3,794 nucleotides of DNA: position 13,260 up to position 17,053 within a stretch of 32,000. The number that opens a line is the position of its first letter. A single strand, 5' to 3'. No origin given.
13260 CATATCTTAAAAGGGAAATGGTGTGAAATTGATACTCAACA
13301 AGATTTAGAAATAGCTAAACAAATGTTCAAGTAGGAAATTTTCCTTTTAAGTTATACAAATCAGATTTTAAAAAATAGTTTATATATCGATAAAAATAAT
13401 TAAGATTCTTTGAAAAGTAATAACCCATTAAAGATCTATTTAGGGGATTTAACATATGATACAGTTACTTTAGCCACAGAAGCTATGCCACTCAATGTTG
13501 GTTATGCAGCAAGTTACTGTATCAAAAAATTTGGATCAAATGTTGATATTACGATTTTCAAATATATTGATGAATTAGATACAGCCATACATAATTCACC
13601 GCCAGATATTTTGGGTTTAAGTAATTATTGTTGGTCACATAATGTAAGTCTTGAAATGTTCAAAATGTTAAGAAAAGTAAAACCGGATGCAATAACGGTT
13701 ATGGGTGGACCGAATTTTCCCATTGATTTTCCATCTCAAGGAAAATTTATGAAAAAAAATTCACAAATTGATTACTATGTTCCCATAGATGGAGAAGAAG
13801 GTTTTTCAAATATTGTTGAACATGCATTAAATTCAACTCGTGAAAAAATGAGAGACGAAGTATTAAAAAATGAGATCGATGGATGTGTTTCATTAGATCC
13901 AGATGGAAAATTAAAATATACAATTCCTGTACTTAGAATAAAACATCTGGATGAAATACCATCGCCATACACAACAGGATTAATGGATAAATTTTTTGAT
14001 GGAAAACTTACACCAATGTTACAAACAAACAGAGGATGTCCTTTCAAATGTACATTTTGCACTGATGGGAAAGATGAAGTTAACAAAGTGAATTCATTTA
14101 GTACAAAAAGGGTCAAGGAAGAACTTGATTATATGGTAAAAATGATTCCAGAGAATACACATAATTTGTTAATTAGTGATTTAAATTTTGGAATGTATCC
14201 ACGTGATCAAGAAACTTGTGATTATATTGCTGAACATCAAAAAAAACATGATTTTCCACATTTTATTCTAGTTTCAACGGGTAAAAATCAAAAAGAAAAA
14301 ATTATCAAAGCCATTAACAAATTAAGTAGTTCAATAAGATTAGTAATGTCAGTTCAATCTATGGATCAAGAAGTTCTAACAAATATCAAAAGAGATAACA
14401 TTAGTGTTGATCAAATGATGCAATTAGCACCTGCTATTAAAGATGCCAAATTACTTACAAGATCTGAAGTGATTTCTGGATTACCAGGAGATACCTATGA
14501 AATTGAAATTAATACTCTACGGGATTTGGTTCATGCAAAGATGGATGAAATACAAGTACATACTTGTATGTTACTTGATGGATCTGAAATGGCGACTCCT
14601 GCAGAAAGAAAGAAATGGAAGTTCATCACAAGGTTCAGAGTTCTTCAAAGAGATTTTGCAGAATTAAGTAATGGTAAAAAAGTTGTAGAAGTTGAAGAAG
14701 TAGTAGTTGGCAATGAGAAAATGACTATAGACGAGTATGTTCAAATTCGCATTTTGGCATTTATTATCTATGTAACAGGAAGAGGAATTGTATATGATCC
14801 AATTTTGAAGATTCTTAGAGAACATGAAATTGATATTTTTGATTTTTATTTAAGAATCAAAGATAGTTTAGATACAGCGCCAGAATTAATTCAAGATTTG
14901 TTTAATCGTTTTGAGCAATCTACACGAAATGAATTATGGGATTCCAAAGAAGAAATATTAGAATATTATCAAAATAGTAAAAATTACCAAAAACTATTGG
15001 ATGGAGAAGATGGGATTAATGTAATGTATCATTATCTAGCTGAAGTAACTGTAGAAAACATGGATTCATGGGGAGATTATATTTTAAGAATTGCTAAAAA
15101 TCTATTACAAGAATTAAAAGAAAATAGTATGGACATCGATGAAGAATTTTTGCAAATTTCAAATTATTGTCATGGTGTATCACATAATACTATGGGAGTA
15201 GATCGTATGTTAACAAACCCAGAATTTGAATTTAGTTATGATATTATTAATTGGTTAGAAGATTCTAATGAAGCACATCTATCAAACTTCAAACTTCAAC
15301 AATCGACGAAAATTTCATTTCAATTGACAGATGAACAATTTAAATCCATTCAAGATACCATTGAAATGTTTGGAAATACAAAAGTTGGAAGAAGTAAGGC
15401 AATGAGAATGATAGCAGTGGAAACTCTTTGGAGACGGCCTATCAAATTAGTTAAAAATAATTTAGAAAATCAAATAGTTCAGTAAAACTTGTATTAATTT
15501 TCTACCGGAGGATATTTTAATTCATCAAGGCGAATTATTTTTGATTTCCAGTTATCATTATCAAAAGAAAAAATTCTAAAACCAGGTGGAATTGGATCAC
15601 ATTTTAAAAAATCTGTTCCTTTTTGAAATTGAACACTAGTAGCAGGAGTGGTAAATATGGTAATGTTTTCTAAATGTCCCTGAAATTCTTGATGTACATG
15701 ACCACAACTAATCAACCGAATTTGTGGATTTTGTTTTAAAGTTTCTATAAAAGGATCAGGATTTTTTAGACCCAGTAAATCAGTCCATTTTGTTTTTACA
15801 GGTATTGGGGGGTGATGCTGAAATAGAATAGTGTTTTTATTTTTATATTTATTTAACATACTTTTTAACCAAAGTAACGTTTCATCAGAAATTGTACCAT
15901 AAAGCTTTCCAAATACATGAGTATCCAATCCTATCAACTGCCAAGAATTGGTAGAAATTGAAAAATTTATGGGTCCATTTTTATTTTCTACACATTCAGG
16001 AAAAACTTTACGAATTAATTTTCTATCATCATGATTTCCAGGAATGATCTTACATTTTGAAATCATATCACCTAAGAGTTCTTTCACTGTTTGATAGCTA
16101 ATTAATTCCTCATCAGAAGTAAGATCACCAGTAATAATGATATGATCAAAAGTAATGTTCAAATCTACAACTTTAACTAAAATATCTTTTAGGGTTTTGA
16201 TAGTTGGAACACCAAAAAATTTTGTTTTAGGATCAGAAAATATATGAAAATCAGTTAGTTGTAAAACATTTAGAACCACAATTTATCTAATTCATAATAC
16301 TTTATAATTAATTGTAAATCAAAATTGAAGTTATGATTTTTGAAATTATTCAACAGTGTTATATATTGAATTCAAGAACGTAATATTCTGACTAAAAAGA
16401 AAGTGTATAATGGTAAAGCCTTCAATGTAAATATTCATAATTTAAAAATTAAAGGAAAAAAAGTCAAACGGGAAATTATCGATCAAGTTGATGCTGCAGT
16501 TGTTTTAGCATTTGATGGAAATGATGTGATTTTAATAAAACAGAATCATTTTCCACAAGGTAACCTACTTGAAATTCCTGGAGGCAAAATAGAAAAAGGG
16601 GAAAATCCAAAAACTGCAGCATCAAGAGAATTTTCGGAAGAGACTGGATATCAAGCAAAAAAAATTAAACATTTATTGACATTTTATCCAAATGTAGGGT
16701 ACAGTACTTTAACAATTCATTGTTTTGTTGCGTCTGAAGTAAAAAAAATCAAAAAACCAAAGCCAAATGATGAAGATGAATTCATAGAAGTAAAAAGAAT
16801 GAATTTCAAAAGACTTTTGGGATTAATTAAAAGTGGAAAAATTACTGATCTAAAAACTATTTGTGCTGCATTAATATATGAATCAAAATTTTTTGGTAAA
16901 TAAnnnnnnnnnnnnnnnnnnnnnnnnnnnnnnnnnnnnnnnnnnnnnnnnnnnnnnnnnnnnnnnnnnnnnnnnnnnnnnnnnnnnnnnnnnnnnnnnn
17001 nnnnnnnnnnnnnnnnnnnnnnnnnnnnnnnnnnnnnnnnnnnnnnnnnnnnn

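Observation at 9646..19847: Archaeal phosphonate cluster without MpnS, built on a fosfomycin-like cytidylylation plus B12 radical SAM logic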

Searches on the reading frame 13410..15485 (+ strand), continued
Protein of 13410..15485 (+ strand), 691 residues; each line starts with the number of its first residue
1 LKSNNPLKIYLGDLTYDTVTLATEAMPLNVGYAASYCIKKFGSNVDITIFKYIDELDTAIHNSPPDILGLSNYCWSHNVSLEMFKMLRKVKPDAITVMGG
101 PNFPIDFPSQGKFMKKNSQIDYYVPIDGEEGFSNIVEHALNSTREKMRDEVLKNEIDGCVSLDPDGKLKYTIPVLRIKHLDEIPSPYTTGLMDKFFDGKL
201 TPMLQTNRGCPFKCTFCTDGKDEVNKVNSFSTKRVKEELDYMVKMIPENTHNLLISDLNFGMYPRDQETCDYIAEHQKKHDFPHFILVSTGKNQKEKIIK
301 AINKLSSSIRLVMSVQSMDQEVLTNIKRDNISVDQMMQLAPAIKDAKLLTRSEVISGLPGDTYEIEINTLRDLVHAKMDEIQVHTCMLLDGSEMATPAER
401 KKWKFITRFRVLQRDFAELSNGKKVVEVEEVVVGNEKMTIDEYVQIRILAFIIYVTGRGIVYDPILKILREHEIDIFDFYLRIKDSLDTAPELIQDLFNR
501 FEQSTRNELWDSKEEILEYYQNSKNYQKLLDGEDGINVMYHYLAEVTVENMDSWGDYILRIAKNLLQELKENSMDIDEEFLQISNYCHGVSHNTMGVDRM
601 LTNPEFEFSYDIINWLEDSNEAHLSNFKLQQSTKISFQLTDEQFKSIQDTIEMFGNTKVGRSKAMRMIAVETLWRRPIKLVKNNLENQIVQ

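Call 82: search_protein_families(library=pfam, proteins=[L003:3261-4745:+, L003:6165-6674:+, L003:7006-8865:+, L003:8877-9893:-, L003:12107-12535:-, L003:12547-13482:-, L003:13550-14689:-, L003:15636-16307:-, L003:16735-17190:-, L003:17637-18341:+], max_evalue=0.001)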
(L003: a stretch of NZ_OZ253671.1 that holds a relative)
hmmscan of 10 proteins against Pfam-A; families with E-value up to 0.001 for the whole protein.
L003:3261-4745:+ (494 aa): 5 families
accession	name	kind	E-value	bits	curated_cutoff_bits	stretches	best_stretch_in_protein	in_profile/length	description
PF00009.33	GTP_EFTU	-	5.8e-50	169.9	26.5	1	66-283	1-185/188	Elongation factor Tu GTP binding domain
PF22594.2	GTP-eEF1A_C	-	2.1e-36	124.8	27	1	386-486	1-101/101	GTP-eEF1A C-terminal domain-like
PF03143.23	GTP_EFTU_D3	-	3.9e-30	104.7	27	1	382-488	3-105/106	Elongation factor Tu C-terminal domain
PF03144.31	GTP_EFTU_D2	-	1.3e-19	70.8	30.3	1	308-374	1-72/73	Elongation factor Tu domain 2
PF14578.12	GTP_EFTU_D4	-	0.00027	21.2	23.8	1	310-374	19-85/86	Elongation factor Tu domain 4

L003:6165-6674:+ (169 aa): 2 families
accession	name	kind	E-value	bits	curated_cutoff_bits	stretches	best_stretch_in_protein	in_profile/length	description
PF18306.6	LDcluster4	-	1.8e-45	154.7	26.3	1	4-159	1-150/151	SLOG cluster4 family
PF03641.19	Lysine_decarbox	-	7.1e-05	23.4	27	1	48-115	1-70/131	Possible lysine decarboxylase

L003:7006-8865:+ (619 aa): 0 families

L003:8877-9893:- (338 aa): 2 families
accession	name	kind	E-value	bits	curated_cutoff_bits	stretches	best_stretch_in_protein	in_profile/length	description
PF00535.33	Glycos_transf_2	-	7.1e-24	85.1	23.3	1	98-267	1-167/168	Glycosyl transferase family 2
PF13641.12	Glyco_tranf_2_3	-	1.2e-07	32.4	27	1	97-267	3-174/230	Glycosyltransferase like family 2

L003:12107-12535:- (142 aa): 1 family
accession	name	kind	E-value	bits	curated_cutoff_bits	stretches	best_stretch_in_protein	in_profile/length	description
PF04138.20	GtrA_DPMS_TM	-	1.3e-20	74.2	26.1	1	23-140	1-117/117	GtrA/DPMS, transmembrane domain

L003:12547-13482:- (311 aa): 11 families
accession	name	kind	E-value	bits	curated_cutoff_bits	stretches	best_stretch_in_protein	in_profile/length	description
PF01370.27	Epimerase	-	1.4e-45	156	20.9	1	4-235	1-240/240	NAD dependent epimerase/dehydratase family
PF16363.11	GDP_Man_Dehyd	-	2.9e-43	149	27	1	5-298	1-331/332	GDP-mannose 4,6 dehydratase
PF02719.21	Polysacc_synt_2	-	1.3e-19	70.9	20.2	1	4-257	1-251/293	Polysaccharide biosynthesis protein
PF01073.25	3Beta_HSD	-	7.6e-17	61.7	22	1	5-223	1-230/280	3-beta hydroxysteroid dehydrogenase/isomerase family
PF04321.23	RmlD_sub_bind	-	2.4e-12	47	27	1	3-148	2-130/287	RmlD substrate binding domain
PF07993.18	NAD_binding_4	-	4.4e-09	36.3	20.1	1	6-65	1-60/258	Male sterility protein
PF13460.12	NAD_binding_10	-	2.7e-06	27.8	27.2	1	8-126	1-105/184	NAD(P)H-binding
PF08659.16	KR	-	0.00011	22.6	22.6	1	4-120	3-137/180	KR domain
PF05368.20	NmrA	-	0.00013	22.1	27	1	3-69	4-71/298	NmrA-like family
PF00106.31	adh_short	-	0.00015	21.7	26.6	1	4-120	3-137/195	short chain dehydrogenase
PF13477.12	Glyco_trans_4_2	-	0.00043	20.9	23.4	0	12-84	12-89/139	Glycosyl transferase 4-like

L003:13550-14689:- (379 aa): 5 families
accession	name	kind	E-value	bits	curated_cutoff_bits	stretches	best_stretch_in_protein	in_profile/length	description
PF02737.24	3HCDH_N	-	1.4e-65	221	22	1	5-185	1-179/180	3-hydroxyacyl-CoA dehydrogenase, NAD binding domain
PF00725.27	3HCDH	-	2.6e-36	124.5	22.1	2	188-283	1-97/97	3-hydroxyacyl-CoA dehydrogenase, C-terminal domain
PF03446.21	NAD_binding_2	-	2e-05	25.1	21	1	5-122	1-96/161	NAD binding domain of 6-phosphogluconate dehydrogenase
PF01210.29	NAD_Gly3P_dh_N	-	3.2e-05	24.4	23.1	1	5-117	1-101/158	NAD-dependent glycerol-3-phosphate dehydrogenase N-terminus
PF03807.23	F420_oxidored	-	0.00038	21.5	21.6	0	6-92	2-68/94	NADP oxidoreductase coenzyme F420-dependent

L003:15636-16307:- (223 aa): 3 families
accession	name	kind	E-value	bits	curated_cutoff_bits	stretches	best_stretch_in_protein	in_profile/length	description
PF00226.36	DnaJ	-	3e-16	59.7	27.8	1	8-61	4-58/63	DnaJ domain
PF13370.11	Fer4_13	-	2.7e-09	38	24.5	1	153-210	1-57/58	4Fe-4S single cluster domain of Ferredoxin I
PF13459.11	Fer4_15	-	0.00042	21.4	22.4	1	151-211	1-66/66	4Fe-4S single cluster domain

L003:16735-17190:- (151 aa): 3 families
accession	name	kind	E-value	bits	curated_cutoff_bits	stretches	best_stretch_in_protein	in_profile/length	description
PF07883.17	Cupin_2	-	4.3e-07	30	27.2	1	42-116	2-62/70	Cupin domain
PF00190.28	Cupin_1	-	5.7e-07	29.7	22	1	40-132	35-121/151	Cupin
PF02041.22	Auxin_BP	-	4.4e-05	23.7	21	1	36-120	42-121/167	Auxin binding protein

L003:17637-18341:+ (234 aa): 0 families

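Call 87: predict_structure(alignment_id=A5)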
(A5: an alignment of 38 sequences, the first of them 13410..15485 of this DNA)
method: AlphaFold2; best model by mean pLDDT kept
length: 691 residues; sequences in the alignment: 38
mean_pLDDT: 85.5   pTM: 0.86
mean pLDDT of the five models: 85.5, 84.3, 83.1, 81.0, 80.0
residues with pLDDT >= 90: 328; 70-90: 298; 50-70: 48; < 50: 17
segments of 3 or more residues with pLDDT < 50: 18-23, 683-691
pLDDT, mean of each block of 10 residues (from residue 1): 77 69 70 95 96 93 97 78 96 93 70 90 87 95 93 90 88 69 94 89 84 74 74 94 90 78 81 89 76 71 71 77 82 73 76 86 93 87 85 83 91 81 90 90 94 89 93 94 95 96 92 94 90 74 89 94 91 84 95 84 94 89 91 94 88 83 79 88 45 31
secondary structure, 60 per line:
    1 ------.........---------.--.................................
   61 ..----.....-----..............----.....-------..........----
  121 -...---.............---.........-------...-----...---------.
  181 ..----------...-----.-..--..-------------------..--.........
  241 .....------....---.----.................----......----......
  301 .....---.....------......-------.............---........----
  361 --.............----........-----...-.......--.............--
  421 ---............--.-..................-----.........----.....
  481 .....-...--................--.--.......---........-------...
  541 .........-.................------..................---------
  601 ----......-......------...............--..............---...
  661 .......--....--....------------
elements in order (helices of 4 or more, strands of 3 or more residues): E7-15 H28-44 E45-52 H53-62 E67-71 H77-90 E95-99 H107-116 E122-124 H128-140 H144-152 E160-162 E168-170 H232-245 E252-255 H264-280 E285-290 H295-305 E309-313 H320-325 H333-345 E349-356 H363-375 E380-387 H397-403 E406-418 E424-435 H440-457 H463-471 H476-485 H492-507 H513-519 H523-530 H538-549 H551-567 H574-591 E605-610 H612-617 H624-627 E628-638 H641-654 H658-667 H670-673 E676-679

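Call 91: fold_search(model_id=the predicted structure, library=pdb)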
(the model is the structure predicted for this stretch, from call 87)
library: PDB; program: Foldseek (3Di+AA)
matches with E <= 10: 1715; with E <= 0.001: 78
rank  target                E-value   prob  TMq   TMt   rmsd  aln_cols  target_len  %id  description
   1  7kdx_B                6.1e-32  1.00  0.72  0.75   4.9       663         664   19  Crystal structure of Streptomyces tokunonesis TokK with hydroxycobalamin, 5'-deoxyadenosine, and methionine (released 2022-01-12)
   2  7kdy_A                2.4e-31  1.00  0.73  0.77   5.5       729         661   19  Crystal structure of Streptomyces tokunonesis TokK with hydroxycobalamin, 5'-deoxyadenosine, methionine, and (2R)-pant (released 2022-01-12)
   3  7kdx_A                9.6e-31  1.00  0.72  0.75   5.8       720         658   19  Crystal structure of Streptomyces tokunonesis TokK with hydroxycobalamin, 5'-deoxyadenosine, and methionine (released 2022-01-12)
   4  7kdy_B                3.0e-29  1.00  0.74  0.77   5.4       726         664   19  Crystal structure of Streptomyces tokunonesis TokK with hydroxycobalamin, 5'-deoxyadenosine, methionine, and (2R)-pant (released 2022-01-12)
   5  9n1b                  1.1e-28  1.00  0.68  0.75   6.6       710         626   19  Crystal structure of CysS from Corallococcus sp. CA054B with 5'-deoxyadenosine, methionine, and pantetheinylated 3-metho (released 2026-01-28)
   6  9n1d                  1.3e-28  1.00  0.67  0.73   7.1       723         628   18  Crystal structure of CysS from Corallococcus sp. CA054B with 5'-deoxyadenosine and methionine bound (released 2026-01-28)
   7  9n1c                  2.3e-28  1.00  0.65  0.71   8.9       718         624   18  Crystal structure of CysS from Corallococcus sp. CA054B with 5'-deoxyadenosine, methionine, and pantetheinylated 3-ethox (released 2026-01-28)
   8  5ul3                  1.7e-14  1.00  0.45  0.43  14.7       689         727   14  Structure of Cobalamin-dependent S-adenosylmethionine radical enzyme OxsB with aqua-cobalamin bound (released 2017-04-19)
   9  6wte_A                2.5e-14  1.00  0.42  0.50   7.5       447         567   13  Structure of radical S-adenosylmethionine methyltransferase, TsrM, from Kitasatospora setae with cobalamin and [4Fe-4S (released 2020-12-23)
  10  6wtf_A                2.6e-14  1.00  0.44  0.54   7.8       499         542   12  Structure of radical S-adenosylmethionine methyltransferase, TsrM, from Kitasatospora setae with tryptophan substrate  (released 2020-12-23)
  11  6wte_B                8.5e-14  1.00  0.47  0.59   8.1       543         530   12  Structure of radical S-adenosylmethionine methyltransferase, TsrM, from Kitasatospora setae with cobalamin and [4Fe-4S (released 2020-12-23)
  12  6wtf_B                1.3e-13  1.00  0.46  0.57   7.8       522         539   12  Structure of radical S-adenosylmethionine methyltransferase, TsrM, from Kitasatospora setae with tryptophan substrate  (released 2020-12-23)
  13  9ccb                  5.2e-13  1.00  0.40  0.63   4.7       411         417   15  X-ray crystal structure of methyl-coenzyme M reductase glutamine methylase (MgmA) from Methanothermobacter marburgensis  (released 2025-01-01)
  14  6fd2_A                1.2e-11  1.00  0.44  0.65   6.6       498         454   13  Radical SAM 1,2-diol dehydratase AprD4 in complex with its substrate paromamine (released 2018-01-17)
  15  6fd2_B                4.6e-11  1.00  0.44  0.64   6.4       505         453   13  Radical SAM 1,2-diol dehydratase AprD4 in complex with its substrate paromamine (released 2018-01-17)
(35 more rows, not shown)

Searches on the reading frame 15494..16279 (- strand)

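Call 4: search_protein_families(library=pfam, proteins=[window:15494-16279:-], max_evalue=0.01)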
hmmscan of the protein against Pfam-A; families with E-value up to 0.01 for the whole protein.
window:15494-16279:- (261 aa): 2 families
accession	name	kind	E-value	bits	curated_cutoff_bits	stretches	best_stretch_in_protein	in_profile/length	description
PF00149.33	Metallophos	-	2.6e-14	54.5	21.5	1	4-197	2-190/191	Calcineurin-like phosphoesterase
PF12850.12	Metallophos_2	-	0.0022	18.5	27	0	37-198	19-119/154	Calcineurin-like phosphoesterase superfamily domain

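Call 6: search_protein_families(library=ncbifam, proteins=[window:15494-16279:-], max_evalue=0.01)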
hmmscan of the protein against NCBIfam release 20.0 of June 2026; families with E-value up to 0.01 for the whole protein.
window:15494-16279:- (261 aa): 7 families
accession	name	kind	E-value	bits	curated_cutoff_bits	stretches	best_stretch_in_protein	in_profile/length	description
NF008359.0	PRK11148.1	equivalog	3.8e-51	174.2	225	1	3-258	15-268/275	3',5'-cyclic-AMP phosphodiesterase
NF050112.1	PhdiestSpdARhizob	equivalog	1.2e-33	116.9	400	1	5-212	2-216/264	2', 3'cyclic nucleotide phosphodiesterase SpdA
NF053862.1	DS9_1_antiphage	equivalog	0.0001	21.3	420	1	5-84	196-288/486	anti-phage phosphoesterase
TIGR00040.1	yfcE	subfamily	0.00011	22.3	56.25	1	33-116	18-82/158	YfcE family phosphodiesterase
TIGR03767.1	P_acnes_RR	hypoth_equivalog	0.00048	18.9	330.75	1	106-196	296-390/496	TIGR03767 family metallophosphoesterase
TIGR03729.1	acc_ester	subfamily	0.00058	19.3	148.25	0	41-86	30-74/239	putative phosphoesterase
TIGR00024.1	SbcD_rel_arch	hypoth_equivalog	0.0042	16.8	115.2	1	42-85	57-100/224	putative phosphoesterase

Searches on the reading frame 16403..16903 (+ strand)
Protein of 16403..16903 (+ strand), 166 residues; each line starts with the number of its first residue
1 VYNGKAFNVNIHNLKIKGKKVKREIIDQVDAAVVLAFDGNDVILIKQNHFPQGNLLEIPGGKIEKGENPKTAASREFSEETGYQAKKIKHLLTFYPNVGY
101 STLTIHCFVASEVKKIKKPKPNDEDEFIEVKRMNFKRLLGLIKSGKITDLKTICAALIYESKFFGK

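Call 4: search_protein_families(library=pfam, proteins=[window:16403-16903:+], max_evalue=0.01)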
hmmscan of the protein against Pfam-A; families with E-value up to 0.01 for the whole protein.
window:16403-16903:+ (166 aa): 2 families
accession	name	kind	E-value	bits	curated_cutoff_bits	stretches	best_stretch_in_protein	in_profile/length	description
PF00293.34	NUDIX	-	1.5e-19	70.7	21.1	1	30-143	4-121/134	NUDIX domain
PF14815.12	NUDIX_4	-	0.00063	19.9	35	1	34-114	3-81/113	NUDIX domain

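Call 6: search_protein_families(library=ncbifam, proteins=[window:16403-16903:+], max_evalue=0.01)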
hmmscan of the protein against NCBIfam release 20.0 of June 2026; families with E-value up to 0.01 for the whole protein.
window:16403-16903:+ (166 aa): 19 families
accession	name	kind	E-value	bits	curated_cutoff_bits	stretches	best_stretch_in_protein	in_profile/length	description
TIGR00052.1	TIGR00052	subfamily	3.2e-19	69.2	79.55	1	19-156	34-183/188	nudix-type nucleoside diphosphatase, YffH/AdpP family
NF008736.0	PRK11762.1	equivalog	1.5e-16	60.5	169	1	28-159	46-177/186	ADP compounds hydrolase NudE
NF011585.0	PRK15009.1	equivalog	5.3e-13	49.1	234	1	20-154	36-179/191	GDP-mannose pyrophosphatase NudK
NF041652.1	Nud_hyd_Dein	equivalog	1.2e-12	48.3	200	1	26-152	11-141/152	Nudix hydrolase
NF006530.0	PRK08999.1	equivalog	7.6e-12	44.9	245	1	28-107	7-86/315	Nudix family hydrolase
NF008003.0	PRK10729.1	equivalog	8.8e-11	41.5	248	1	19-150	47-188/210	ADP-ribose diphosphatase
NF008044.0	PRK10776.1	equivalog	2.6e-10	40.3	148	1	43-114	18-91/130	8-oxo-dGTP diphosphatase MutT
TIGR02705.1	nudix_YtkD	equivalog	2.6e-10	40.1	154.4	1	45-100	38-91/156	RNA deprotection pyrophosphohydrolase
TIGR00586.1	mutt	equivalog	6.8e-10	39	97.9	1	28-134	6-112/129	8-oxo-dGTP diphosphatase MutT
NF007834.0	PRK10546.1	equivalog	3.4e-07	30.1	156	1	31-111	8-87/135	pyrimidine (deoxy)nucleoside triphosphate diphosphatase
NF052459.1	OxoGTPPhMutT1Mycb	equivalog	5.9e-06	25.6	475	1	45-115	20-90/292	8-oxo-(d)GTP phosphatase MutT1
NF001938.0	PRK00714.1-5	equivalog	2.3e-05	23.8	116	1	50-87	41-78/172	RNA pyrophosphohydrolase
NF001299.0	PRK00241.1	equivalog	0.00026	20.5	158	1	13-91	118-196/263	NAD(+) diphosphatase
NF001936.0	PRK00714.1-3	equivalog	0.00041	20.3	118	1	51-88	32-69/155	RNA pyrophosphohydrolase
NF001935.0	PRK00714.1-2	equivalog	0.00049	19.6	259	1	56-90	33-67/183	RNA pyrophosphohydrolase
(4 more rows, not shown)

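Call 50: search_solved_structures(query=window:16403-16903:+, max_evalue=0.0001)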
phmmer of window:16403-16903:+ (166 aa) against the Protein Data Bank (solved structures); distinct sequences matched with E-value up to 0.0001: 42.
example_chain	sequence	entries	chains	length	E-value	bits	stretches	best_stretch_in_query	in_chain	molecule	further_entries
8zr8_A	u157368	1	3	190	1e-24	90.6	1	2-156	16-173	Methanol dehydrogenase activator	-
8wv3_A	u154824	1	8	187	1.4e-24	90.2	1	2-156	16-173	ADP-ribose pyrophosphatase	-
9jax_E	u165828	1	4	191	1.5e-24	90.1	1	2-156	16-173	ADP-ribose pyrophosphatase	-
5c7q_A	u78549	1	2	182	9.9e-18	67.9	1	18-157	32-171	NudF protein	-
5c7t_A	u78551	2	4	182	2.6e-17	66.6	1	18-157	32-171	NudF protein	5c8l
2yvm_A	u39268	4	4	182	3.8e-16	62.8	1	38-158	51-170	MutT/nudix family protein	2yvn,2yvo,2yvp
1v8i_A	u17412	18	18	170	6e-14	55.6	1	11-160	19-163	ADP-ribose pyrophosphatase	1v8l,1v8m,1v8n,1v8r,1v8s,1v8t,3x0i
1v8v_A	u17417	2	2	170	1.6e-13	54.3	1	11-160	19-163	ADP-ribose pyrophosphatase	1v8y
1v8u_A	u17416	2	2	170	1.6e-13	54.3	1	11-160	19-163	ADP-ribose pyrophosphatase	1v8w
3o6z_A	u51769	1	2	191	4.7e-12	49.5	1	20-155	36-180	GDP-mannose pyrophosphatase nudK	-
3o52_A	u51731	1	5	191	6.5e-12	49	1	20-155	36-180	GDP-mannose pyrophosphatase nudK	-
1viu_A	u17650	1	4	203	7.8e-12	48.8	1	21-155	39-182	ADP-ribose pyrophosphatase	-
3o61_A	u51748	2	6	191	4.4e-11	46.3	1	20-155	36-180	GDP-mannose pyrophosphatase nudK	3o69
3ac9_A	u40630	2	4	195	9.9e-10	41.9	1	40-139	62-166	ADP-sugar pyrophosphatase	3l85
3aca_A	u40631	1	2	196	1e-09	41.9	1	40-139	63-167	ADP-sugar pyrophosphatase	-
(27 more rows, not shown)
